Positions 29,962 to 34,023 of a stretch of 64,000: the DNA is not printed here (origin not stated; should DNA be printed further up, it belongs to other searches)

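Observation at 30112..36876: NuoE/NuoF-like module operonic with a single 1253-aa [2Fe-2S]-GltD-ferredoxin-molybdopterin-like fusion lacking the Mo-ligand Cys/Sec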

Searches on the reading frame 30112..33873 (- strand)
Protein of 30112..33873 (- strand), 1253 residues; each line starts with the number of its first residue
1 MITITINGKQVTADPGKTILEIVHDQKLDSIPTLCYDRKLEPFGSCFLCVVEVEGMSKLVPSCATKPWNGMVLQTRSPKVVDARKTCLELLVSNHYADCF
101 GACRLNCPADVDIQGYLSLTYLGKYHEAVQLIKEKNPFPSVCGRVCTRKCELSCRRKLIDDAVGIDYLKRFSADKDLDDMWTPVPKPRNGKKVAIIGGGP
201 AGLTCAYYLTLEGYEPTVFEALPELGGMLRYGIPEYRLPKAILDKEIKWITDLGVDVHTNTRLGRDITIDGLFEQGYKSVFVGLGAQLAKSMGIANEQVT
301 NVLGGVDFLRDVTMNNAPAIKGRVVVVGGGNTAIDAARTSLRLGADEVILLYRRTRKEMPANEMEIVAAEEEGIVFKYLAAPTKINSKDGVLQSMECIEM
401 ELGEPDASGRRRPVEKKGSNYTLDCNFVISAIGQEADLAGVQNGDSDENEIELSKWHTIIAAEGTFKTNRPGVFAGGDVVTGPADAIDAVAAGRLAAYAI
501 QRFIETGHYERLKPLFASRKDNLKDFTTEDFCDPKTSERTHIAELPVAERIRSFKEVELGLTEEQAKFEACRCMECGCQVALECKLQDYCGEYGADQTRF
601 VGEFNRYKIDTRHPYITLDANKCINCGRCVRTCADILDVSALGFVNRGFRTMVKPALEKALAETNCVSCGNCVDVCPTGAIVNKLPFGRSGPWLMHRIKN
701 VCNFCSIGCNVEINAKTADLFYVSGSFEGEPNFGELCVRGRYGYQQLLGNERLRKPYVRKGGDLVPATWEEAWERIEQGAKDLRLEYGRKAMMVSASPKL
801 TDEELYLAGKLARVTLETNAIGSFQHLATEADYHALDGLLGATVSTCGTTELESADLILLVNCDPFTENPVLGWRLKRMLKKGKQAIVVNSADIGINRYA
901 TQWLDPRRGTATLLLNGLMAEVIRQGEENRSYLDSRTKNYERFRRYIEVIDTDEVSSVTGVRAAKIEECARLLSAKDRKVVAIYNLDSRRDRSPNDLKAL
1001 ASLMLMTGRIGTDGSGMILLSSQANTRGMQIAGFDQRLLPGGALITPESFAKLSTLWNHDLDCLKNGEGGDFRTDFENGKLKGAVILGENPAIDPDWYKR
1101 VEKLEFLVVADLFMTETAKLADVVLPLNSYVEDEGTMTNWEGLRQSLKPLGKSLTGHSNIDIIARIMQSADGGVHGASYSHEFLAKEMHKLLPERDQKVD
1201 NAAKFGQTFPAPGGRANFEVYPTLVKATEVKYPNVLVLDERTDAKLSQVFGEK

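Call 3: search_protein_families(library=pfam, proteins=[window:30112-33873:-], max_evalue=0.01)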
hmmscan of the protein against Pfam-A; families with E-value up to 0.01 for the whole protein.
window:30112-33873:- (1253 aa): 28 families (the best 25 are shown)
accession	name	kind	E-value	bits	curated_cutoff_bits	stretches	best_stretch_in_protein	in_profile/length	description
PF00384.28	Molybdopterin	-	4.5e-39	134.9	24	1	752-1152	1-335/353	Molybdopterin oxidoreductase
PF07992.20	Pyr_redox_2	-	9.8e-27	94.6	26.1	1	191-493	1-291/291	Pyridine nucleotide-disulphide oxidoreductase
PF14691.11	Fer4_20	-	5.8e-19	68.4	25.8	1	102-177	31-109/113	Dihydroprymidine dehydrogenase domain II, 4Fe-4S cluster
PF13510.11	Fer2_4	-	5.1e-17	62.1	22.8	1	1-77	3-81/82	2Fe-2S iron-sulfur cluster binding domain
PF22117.2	Fer4_Nqo3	-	4.8e-13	49.5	27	1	614-681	2-66/67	NADH-quinone oxidoreductase subunit 3, ferredoxin-like domain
PF04879.21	Molybdop_Fe4S4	-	6.2e-10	39.3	22.7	1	695-747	1-53/55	Molybdopterin oxidoreductase Fe4S4 domain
PF13738.12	Pyr_redox_3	-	2.2e-09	37.4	30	1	318-477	161-305/305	Pyridine nucleotide-disulphide oxidoreductase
PF12838.12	Fer4_7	-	2.8e-09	37.7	27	1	622-680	1-52/52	4Fe-4S dicluster domain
PF00070.33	Pyr_redox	-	5.3e-09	36.9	22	1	192-226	1-35/82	Pyridine nucleotide-disulphide oxidoreductase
PF13450.12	NAD_binding_8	-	5.3e-09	36.7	21.9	1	195-230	1-36/68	NAD(P)-binding Rossmann-like domain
PF14697.11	Fer4_21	-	2.8e-07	31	35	1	618-681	3-57/59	4Fe-4S dicluster domain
PF13187.11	Fer4_9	-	4.3e-07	30.3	27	1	622-681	1-52/52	4Fe-4S dicluster domain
PF00037.32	Fer4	-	3.6e-06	27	21.1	2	664-681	6-23/24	4Fe-4S binding domain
PF01266.30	DAO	-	4.8e-06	26.8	27.9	1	192-226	1-35/353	FAD dependent oxidoreductase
PF12837.12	Fer4_6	-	2.4e-05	24.5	25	2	619-634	5-20/24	4Fe-4S binding domain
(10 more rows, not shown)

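Call 4: search_protein_families(library=ncbifam, proteins=[window:30112-33873:-], max_evalue=0.001)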
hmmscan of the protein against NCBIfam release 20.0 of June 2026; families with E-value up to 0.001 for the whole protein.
window:30112-33873:- (1253 aa): 83 families (the best 25 are shown)
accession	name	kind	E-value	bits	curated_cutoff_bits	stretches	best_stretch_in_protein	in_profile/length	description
NF009454.0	PRK12814.1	equivalog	4.6e-193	643.2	916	1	2-636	4-631/657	putative NADPH-dependent glutamate synthase small subunit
NF009410.0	PRK12771.1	subfamily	1.6e-149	499.1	516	1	95-633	42-555/566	NAD(P)-binding protein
NF009414.0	PRK12778.1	equivalog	2.7e-118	396.3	1103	1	102-505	338-750/752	bifunctional dihydroorotate dehydrogenase B NAD binding subunit/NADPH-dependent glutamate synthase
TIGR01316.1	gltA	equivalog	1.2e-98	330.9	471.75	2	102-504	37-449/449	NADPH-dependent glutamate synthase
TIGR01318.1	gltD_gamma_fam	subfamily_domain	1.5e-93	313.9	482.95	1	102-505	49-466/467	glutamate synthase, small subunit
NF010590.0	PRK13984.1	equivalog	4e-93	312.6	946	2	99-506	195-608/611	putative oxidoreductase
TIGR01973.1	NuoG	equivalog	5.2e-91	306.3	470.05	2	578-1154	98-593/606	NADH-quinone oxidoreductase subunit NuoG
NF009413.0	PRK12775.1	equivalog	8.8e-91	305.2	1895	1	102-508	340-758/1006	putative trifunctional 2-polyprenylphenol hydroxylase/glutamate synthase subunit beta/ferritin domain-containing protein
TIGR03315.1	Se_ygfK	equivalog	1.3e-90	304.2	835.3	1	97-633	440-933/1012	putative selenate reductase subunit YgfK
TIGR01591.1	Fdh-alpha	equivalog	2.4e-87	293.6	666.25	1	701-1166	2-474/672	formate dehydrogenase subunit alpha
NF009408.0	PRK12769.1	equivalog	5.5e-84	282.5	1003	1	102-505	235-652/659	formate-dependent uric acid utilization protein AegA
NF009415.0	PRK12779.1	equivalog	3.3e-76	257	1519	1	106-505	213-627/944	putative bifunctional glutamate synthase subunit beta/2-polyprenylphenol hydroxylase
NF009451.0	PRK12809.1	equivalog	1.4e-72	244.9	1154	1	101-501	217-631/639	formate-dependent uric acid utilization protein YgfT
NF047855.1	AssmNtatRedNasC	equivalog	2.1e-65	221.3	1100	1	698-1159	21-491/708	assimilatory nitrate reductase catalytic subunit NasC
NF009409.0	PRK12770.1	subfamily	9.1e-64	215.8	343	1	185-507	13-353/360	putative glutamate synthase subunit beta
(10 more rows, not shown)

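Call 5: search_solved_structures(query=window:30112-33873:-, max_evalue=0.00001, show_alignments=0)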
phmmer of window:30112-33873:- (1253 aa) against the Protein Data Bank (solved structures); distinct sequences matched with E-value up to 0.00001: 107 (the best 60 are shown).
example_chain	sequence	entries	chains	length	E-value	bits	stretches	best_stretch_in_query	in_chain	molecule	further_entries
9bov_A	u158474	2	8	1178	3.2e-256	856.4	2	2-1031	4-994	Molybdopterin oxidoreductase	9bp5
8oh5_C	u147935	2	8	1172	1.1e-228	765.2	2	2-877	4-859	Formate dehydrogenase-O, major subunit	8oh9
9n5u_A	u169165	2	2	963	5e-194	650.4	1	1-739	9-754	NfnA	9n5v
4ylf_B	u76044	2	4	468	3.3e-87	296.6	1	103-507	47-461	Dihydropyrimidine dehydrogenase subunit A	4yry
5jca_L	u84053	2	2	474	1.8e-82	280.9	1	101-504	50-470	NADH-dependent Ferredoxin:NADP Oxidoreductase (NfnI) subunit alpha | NADH-dependent Ferredoxin:NADP Oxidoreductase subunit alpha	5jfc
9wxb_B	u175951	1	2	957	1e-80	275.1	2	583-1179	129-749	Formate dehydrogenase alpha subunit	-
7vw6_A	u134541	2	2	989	1.8e-80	274.3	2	599-1149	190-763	Formate dehydrogenase | Tungsten-containing formate dehydrogenase alpha subunit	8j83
7e5z_A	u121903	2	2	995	1.9e-80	274.2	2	599-1149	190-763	Formate dehydrogenase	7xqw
6tg9_A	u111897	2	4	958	1.2e-75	258.3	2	602-1175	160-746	Formate dehydrogenase subunit alpha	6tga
5vj7_A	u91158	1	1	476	1.1e-73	251.8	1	101-504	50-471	Oxidoreductase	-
8rqz_C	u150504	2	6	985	3.1e-72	247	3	696-1155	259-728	Probable oxidoreductase YjgC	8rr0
9gzq_A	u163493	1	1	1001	3.4e-72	246.9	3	696-1155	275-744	Probable oxidoreductase YjgC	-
6s6s_G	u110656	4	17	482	1.1e-70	241.8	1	103-504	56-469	Glutamate synthase [NADPH] small chain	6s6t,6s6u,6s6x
2vdc_G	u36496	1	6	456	4.5e-70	239.8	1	101-504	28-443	GLUTAMATE SYNTHASE [NADPH] SMALL CHAIN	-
7t2r_A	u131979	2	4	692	2.7e-57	197.5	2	573-877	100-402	NiFe hydrogenase subunit A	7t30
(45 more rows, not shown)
